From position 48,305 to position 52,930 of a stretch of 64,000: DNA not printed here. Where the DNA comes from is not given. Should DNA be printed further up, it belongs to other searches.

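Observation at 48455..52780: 1,441-aa protein with a Flp/TadE-type prepilin leader fused to two PA14 domains and five repeated jelly-roll-like modules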

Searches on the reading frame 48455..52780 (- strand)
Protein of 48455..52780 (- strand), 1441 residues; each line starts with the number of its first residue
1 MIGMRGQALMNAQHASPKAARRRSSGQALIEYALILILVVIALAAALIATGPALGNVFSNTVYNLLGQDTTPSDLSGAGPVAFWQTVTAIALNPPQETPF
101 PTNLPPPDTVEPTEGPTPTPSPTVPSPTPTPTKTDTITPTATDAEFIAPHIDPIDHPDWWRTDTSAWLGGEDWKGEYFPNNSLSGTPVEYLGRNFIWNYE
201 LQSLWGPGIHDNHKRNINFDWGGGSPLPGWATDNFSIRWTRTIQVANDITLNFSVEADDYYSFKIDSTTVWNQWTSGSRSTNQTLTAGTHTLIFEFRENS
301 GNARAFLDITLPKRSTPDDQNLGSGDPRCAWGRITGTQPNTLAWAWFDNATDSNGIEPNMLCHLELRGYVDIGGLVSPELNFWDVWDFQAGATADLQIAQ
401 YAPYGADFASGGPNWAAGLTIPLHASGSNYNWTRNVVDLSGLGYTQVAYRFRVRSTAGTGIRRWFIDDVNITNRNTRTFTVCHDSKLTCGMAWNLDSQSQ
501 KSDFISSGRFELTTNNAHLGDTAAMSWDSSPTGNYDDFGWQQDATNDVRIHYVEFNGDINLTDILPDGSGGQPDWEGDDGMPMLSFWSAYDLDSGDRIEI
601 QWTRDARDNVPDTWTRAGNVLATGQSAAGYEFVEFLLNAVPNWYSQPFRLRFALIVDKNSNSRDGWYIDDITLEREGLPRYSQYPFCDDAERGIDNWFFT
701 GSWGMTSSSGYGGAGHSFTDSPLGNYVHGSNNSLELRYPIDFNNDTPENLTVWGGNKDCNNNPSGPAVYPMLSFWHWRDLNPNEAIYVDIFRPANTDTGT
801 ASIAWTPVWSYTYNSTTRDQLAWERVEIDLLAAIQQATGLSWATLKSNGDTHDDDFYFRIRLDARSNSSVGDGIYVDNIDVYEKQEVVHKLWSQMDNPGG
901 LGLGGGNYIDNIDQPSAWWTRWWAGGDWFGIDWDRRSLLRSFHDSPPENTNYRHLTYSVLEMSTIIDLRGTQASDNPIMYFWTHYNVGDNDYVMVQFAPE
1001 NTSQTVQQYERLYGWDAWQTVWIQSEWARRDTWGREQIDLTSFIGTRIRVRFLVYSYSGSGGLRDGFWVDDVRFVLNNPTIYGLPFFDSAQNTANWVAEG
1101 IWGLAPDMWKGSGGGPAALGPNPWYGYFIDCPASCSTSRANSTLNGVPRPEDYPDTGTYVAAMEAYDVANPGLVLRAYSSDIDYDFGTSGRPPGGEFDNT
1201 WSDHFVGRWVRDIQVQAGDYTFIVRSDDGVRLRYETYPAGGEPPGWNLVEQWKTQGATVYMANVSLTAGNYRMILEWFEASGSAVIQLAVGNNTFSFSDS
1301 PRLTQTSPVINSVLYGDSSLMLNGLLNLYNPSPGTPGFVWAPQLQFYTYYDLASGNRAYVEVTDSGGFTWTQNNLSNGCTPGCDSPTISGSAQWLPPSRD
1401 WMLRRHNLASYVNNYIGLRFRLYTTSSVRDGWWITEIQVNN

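Call 3: search_protein_families(library=pfam, proteins=[window:48455-52780:-], max_evalue=1)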
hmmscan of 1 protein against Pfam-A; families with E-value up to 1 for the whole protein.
window:48455-52780:- (1441 aa): 2 families
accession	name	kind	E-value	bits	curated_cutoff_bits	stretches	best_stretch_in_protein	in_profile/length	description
PF20773.4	InhA-like_MAM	-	6.5e-13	49.1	26.9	2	962-1100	53-185/191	Immune inhibitor A-like, MAM domain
PF07691.17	PA14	-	2.1e-11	44.3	24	2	176-320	8-144/147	PA14 domain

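Call 4: search_protein_families(library=ncbifam, proteins=[window:48455-52780:-], max_evalue=1)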
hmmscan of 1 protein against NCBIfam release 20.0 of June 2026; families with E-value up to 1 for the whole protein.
window:48455-52780:- (1441 aa): 4 families
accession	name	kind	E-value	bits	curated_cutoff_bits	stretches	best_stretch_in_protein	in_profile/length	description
NF038111.1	rhom_dep_M36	equivalog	0.0017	15.8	1700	1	444-528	1136-1223/1315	rhombosortase-dependent M36 family metallopeptidase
NF038112.1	myxo_dep_M36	subfamily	0.0018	15.4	1500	1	432-543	1126-1232/1604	myxosortase-dependent M36 family metallopeptidase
TIGR04526.1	predic_Ig_block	subfamily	0.16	10.8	150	1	62-144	41-123/693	putative immunoglobulin-blocking virulence protein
NF040983.1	BimA_second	exception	0.56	9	600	1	94-144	100-150/381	trimeric autotransporter actin-nucleating factor BimA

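Call 7: find_homologous_proteins(query=window:48455-52780:-)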
Query window:48455-52780:- (1441 aa): 206 proteins with E <= 0.001 among 8000 candidates; the best 120 are listed.
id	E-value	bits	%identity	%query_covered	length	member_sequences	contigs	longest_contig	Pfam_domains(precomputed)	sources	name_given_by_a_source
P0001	0.0e+0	3324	97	99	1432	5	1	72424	PF07691.18,PF20773.6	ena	-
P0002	0.0e+0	2669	77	99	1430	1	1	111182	PF07691.18,PF20773.6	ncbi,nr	ncbi:MAG: hypothetical protein H6672_19260 [Anaerolineaceae bacterium]|nr:hypothetical protein [Anae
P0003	0.0e+0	1562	51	99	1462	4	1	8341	PF07691.18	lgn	-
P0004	0.0e+0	1535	50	99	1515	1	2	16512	PF07691.18,PF20773.6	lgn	-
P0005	0.0e+0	1501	50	99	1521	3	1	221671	PF07691.18,PF20773.6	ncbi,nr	ncbi:MAG: hypothetical protein K8L97_29930 [Anaerolineae bacterium]|nr:hypothetical protein [Anaerol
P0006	0.0e+0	1499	50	99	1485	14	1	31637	PF07691.18,PF20773.6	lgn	-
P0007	0.0e+0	1494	49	99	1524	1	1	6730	PF07691.18,PF20773.6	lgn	-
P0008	0.0e+0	1486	49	99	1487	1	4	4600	PF07691.18,PF20773.6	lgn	-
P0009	0.0e+0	1445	49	99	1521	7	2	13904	PF07691.18,PF20773.6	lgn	-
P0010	0.0e+0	1428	48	99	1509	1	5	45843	-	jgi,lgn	jgi:Flp pilus assembly pilin Flp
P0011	0.0e+0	1426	49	98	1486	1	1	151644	PF07691.18,PF20773.6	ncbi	ncbi:MAG: hypothetical protein ABI690_02300 [Chloroflexota bacterium]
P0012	0.0e+0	1426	48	99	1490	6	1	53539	PF07691.18,PF20773.6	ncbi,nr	ncbi:MAG: hypothetical protein J0L63_00865 [Anaerolineae bacterium]|nr:hypothetical protein [Anaerol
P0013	0.0e+0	1418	47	99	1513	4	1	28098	PF07691.18,PF20773.6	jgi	-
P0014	0.0e+0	1416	47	99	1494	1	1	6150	PF20773.6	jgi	jgi:Flp pilus assembly pilin Flp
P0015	0.0e+0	1415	48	98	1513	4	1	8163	-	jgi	jgi:Flp pilus assembly pilin Flp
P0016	0.0e+0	1412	48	99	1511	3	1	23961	PF20773.6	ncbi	-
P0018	0.0e+0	1409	48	99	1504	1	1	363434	PF20773.6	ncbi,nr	ncbi:MAG: hypothetical protein HZC41_15710 [Chloroflexi bacterium]|nr:hypothetical protein [Chlorofl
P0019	0.0e+0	1383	47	99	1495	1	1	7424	PF07691.18,PF20773.6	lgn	-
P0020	0.0e+0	1357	47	99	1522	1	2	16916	PF20773.6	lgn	-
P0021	0.0e+0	1355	46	99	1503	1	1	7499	PF07691.18,PF20773.6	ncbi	-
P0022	0.0e+0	1350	46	99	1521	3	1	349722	PF07691.18,PF20773.6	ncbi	-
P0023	0.0e+0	1345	45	99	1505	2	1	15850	PF07691.18,PF20773.6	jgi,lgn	jgi:Flp pilus assembly pilin Flp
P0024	0.0e+0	1335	46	98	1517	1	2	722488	PF20773.6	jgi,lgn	jgi:Flp pilus assembly pilin Flp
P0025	0.0e+0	1327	46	98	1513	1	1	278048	PF20773.6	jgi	jgi:Flp pilus assembly pilin Flp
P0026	0.0e+0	1325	46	98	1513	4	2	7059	PF07691.18,PF20773.6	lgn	-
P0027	0.0e+0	1321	46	99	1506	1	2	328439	PF07691.18,PF20773.6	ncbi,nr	ncbi:MAG: hypothetical protein GC179_19390 [Anaerolineaceae bacterium]|nr:hypothetical protein [Anae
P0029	0.0e+0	1307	45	99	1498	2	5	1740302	PF20773.6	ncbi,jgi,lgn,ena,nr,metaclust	ncbi:MAG: hypothetical protein LCI00_05075 [Chloroflexi bacterium]|nr:hypothetical protein [Chlorofl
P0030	0.0e+0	1298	45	99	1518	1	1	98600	PF07691.18,PF20773.6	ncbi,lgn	-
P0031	0.0e+0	1286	45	98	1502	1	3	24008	PF20773.6,PF21471.4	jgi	-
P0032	0.0e+0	1285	45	99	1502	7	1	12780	PF07691.18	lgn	-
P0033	0.0e+0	1275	45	99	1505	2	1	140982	PF07691.18,PF20773.6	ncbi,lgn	-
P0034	0.0e+0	1271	46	98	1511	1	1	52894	PF07691.18,PF20773.6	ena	-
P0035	0.0e+0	1268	44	99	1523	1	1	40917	PF07691.18,PF20773.6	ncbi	-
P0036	0.0e+0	1264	45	99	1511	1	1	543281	PF20773.6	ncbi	-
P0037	0.0e+0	1248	44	98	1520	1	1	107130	PF07691.18,PF20773.6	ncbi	-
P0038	0.0e+0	1190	46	98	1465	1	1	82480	PF20773.6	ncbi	-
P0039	0.0e+0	1188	45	99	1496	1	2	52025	PF20773.6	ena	-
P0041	0.0e+0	1153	43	98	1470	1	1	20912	PF20773.6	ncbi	-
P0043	0.0e+0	1130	41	100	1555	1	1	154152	PF20773.6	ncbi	-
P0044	0.0e+0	1128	43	99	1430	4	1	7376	PF20773.6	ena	-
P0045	0.0e+0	1109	43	97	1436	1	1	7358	PF20773.6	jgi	jgi:hypothetical protein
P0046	0.0e+0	1105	42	99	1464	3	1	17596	PF20773.6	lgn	-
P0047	0.0e+0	1099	43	99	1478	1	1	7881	PF07691.18,PF20773.6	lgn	-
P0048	0.0e+0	1091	42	99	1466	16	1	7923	PF07691.18,PF20773.6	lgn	-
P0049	0.0e+0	1069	41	99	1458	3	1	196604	PF20773.6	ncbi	-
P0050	0.0e+0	1056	41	99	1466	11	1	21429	PF07691.18,PF20773.6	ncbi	-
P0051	0.0e+0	1048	41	98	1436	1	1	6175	PF20773.6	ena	-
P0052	0.0e+0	1029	40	99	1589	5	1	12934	PF20773.6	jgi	jgi:Flp pilus assembly pilin Flp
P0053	4.4e-290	984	39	99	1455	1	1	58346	PF20773.6,PF21471.4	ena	-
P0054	2.1e-286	972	40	99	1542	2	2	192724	PF07691.18,PF20773.6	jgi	jgi:Flp pilus assembly pilin Flp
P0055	4.4e-272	924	38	99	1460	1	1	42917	PF20773.6,PF21471.4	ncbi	-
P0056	2.5e-271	922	38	99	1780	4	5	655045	PF02412.24,PF20773.6,PF13385.14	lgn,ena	-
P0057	8.8e-268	910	39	98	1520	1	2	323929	PF07691.18,PF20773.6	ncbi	-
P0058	1.3e-266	906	38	98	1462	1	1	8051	PF20773.6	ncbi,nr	ncbi:MAG: hypothetical protein K8J31_29515 [Anaerolineae bacterium]|nr:hypothetical protein [Anaerol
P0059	6.6e-265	900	38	99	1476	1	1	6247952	PF20773.6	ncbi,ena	-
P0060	5.3e-263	894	37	98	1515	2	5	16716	PF20773.6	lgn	-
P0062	3.8e-260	885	38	99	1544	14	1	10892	PF20773.6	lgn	-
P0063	1.5e-244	833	37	98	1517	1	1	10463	PF07691.18,PF20773.6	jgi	jgi:Flp pilus assembly pilin Flp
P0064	9.5e-242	824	42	68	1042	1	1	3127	PF20773.6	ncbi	ncbi:MAG: hypothetical protein ABI970_11210, partial [Chloroflexota bacterium]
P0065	4.8e-234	798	36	99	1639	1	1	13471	PF20773.6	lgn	-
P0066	4.5e-233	795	36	98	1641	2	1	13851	PF07691.18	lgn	-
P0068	6.8e-224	765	35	99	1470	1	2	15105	PF20773.6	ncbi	-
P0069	1.0e-223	764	36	98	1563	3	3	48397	PF07691.18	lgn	-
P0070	1.6e-219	750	35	99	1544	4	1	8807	PF07691.18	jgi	jgi:hypothetical protein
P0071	2.2e-214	733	33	99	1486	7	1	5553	PF20773.6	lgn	-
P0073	1.5e-206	707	37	98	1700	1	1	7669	PF07691.18,PF20773.6,PF02018.24,PF21471.4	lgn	-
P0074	8.7e-205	701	35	98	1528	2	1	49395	PF07691.18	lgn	-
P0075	3.4e-200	686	33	99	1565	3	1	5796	PF20773.6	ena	-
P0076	3.2e-198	679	33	98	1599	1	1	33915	PF20773.6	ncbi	-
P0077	4.7e-197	676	34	98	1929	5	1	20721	PF07691.18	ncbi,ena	-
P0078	1.8e-196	674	35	98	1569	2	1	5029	PF20773.6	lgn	-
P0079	4.5e-192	659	34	98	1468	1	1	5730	PF20773.6,PF00629.31,PF21471.4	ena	-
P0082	1.9e-189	650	34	98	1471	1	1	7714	PF07691.18,PF20773.6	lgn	-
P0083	2.0e-189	650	35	76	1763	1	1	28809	PF07691.18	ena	-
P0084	3.7e-185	636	34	98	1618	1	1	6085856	-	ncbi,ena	-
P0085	1.7e-184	634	35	98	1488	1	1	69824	PF21471.4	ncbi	-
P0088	6.8e-180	619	32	96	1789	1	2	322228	PF07691.18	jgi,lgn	jgi:hypothetical protein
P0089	1.3e-178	614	32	77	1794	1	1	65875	PF07691.18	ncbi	-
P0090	1.4e-178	614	33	98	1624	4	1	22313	PF07691.18,PF20773.6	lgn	-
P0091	2.1e-178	614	34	98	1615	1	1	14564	PF07691.18,PF20773.6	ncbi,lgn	ncbi:MAG: PA14 domain-containing protein [Chloroflexota bacterium]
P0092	3.5e-176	606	32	97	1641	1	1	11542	PF07691.18,PF20773.6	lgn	-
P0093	4.1e-173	596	31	96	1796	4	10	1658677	PF07691.18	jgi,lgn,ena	jgi:hypothetical protein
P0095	1.0e-170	588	32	98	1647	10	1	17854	PF07691.18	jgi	-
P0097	1.2e-170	588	33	78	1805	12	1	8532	PF07691.18,PF20773.6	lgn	-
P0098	3.6e-170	586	32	98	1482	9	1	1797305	PF07691.18,PF20773.6,PF21471.4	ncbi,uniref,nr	ncbi:MAG: hypothetical protein IPK17_24655 [Chloroflexi bacterium]|uniref:Flp family type IVb pilin 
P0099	1.4e-169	584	32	99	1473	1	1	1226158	PF20773.6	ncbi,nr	ncbi:MAG: hypothetical protein IPK19_34575 [Chloroflexi bacterium]|nr:hypothetical protein [Chlorofl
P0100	6.7e-168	579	32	98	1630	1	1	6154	PF07691.18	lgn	-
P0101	1.0e-166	575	32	98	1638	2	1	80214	PF20773.6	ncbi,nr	ncbi:MAG: hypothetical protein SF029_13855 [bacterium]|nr:hypothetical protein [bacterium]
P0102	1.0e-165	572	33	94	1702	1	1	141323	PF07691.18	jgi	-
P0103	1.5e-164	568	31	76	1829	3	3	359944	PF07691.18,PF20773.6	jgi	jgi:hypothetical protein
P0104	1.7e-164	568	32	98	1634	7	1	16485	PF07691.18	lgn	-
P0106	8.4e-162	559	33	99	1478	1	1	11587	PF20773.6,PF21471.4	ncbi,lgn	-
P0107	1.2e-160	555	34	98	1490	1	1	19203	PF20773.6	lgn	-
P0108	3.8e-159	550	32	99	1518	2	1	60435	PF20773.6,PF21471.4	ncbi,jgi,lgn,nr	ncbi:MAG: hypothetical protein KME04_20170 [Pleurocapsa minor GSE-CHR-MK-17-07R]|jgi:hypothetical pr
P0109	1.9e-157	544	32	61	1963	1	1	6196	PF00754.32,PF07691.18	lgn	-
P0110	5.6e-157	543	32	60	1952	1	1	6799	PF00754.32,PF07691.18,PF22633.4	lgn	-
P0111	4.9e-154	533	32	98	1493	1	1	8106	PF20773.6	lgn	-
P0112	3.2e-150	520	32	60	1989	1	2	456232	PF00754.32,PF07691.18,PF22633.4,PF16391.12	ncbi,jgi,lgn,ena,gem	-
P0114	7.7e-149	516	31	98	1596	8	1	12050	PF07691.18,PF20773.6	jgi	jgi:Flp pilus assembly pilin Flp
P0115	6.0e-148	513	31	100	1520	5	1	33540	PF20773.6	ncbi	-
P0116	7.5e-148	512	31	61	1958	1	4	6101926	PF00754.32,PF07691.18,PF22633.4,PF16391.12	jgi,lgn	-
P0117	1.7e-147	511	30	62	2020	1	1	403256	PF00754.32,PF07691.18,PF22633.4,PF16391.12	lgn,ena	-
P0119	1.7e-146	508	32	61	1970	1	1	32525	PF00754.32,PF07691.18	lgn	-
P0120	1.4e-145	505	30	98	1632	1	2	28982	PF07691.18,PF20773.6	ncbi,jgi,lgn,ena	jgi:Flp pilus assembly pilin Flp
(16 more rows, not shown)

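Call 11: find_encoding_contigs(protein=P0059, flank=10000, max_places=3)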
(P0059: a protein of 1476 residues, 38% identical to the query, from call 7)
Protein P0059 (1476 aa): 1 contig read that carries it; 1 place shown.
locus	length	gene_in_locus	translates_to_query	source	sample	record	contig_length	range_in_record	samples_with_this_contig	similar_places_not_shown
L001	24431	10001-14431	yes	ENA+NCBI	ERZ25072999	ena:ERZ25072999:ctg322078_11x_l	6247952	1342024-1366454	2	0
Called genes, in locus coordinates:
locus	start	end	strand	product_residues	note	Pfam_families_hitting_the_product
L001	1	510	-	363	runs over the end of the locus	PF00903:Glyoxalase, PF13669:Glyoxalase_4 (faint), PF18029:Glyoxalase_6 (faint), PF00903:Glyoxalase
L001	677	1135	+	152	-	PF22381:Staph_reg_Sar_Rot, PF01047:MarR, PF12802:MarR_2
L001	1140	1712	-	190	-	PF05685:Uma2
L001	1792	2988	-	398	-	PF01546:Peptidase_M20, PF07687:M20_dimer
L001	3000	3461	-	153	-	PF00383:dCMP_cyt_deam_1, PF14437:MafB19-deam, PF14439:Bd3614-deam (faint)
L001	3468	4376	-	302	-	PF00293:NUDIX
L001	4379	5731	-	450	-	PF01979:Amidohydro_1, PF07969:Amidohydro_3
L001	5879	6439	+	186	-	PF05685:Uma2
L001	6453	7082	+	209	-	-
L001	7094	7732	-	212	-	PF00574:CLP_protease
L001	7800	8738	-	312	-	PF00872:Transposase_mut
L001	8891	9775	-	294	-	PF00763:THF_DHG_CYH, PF02882:THF_DHG_CYH_C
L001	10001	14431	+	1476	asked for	PF20773:InhA-like_MAM (faint)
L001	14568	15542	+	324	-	PF00625:Guanylate_kin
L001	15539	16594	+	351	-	PF01571:GCV_T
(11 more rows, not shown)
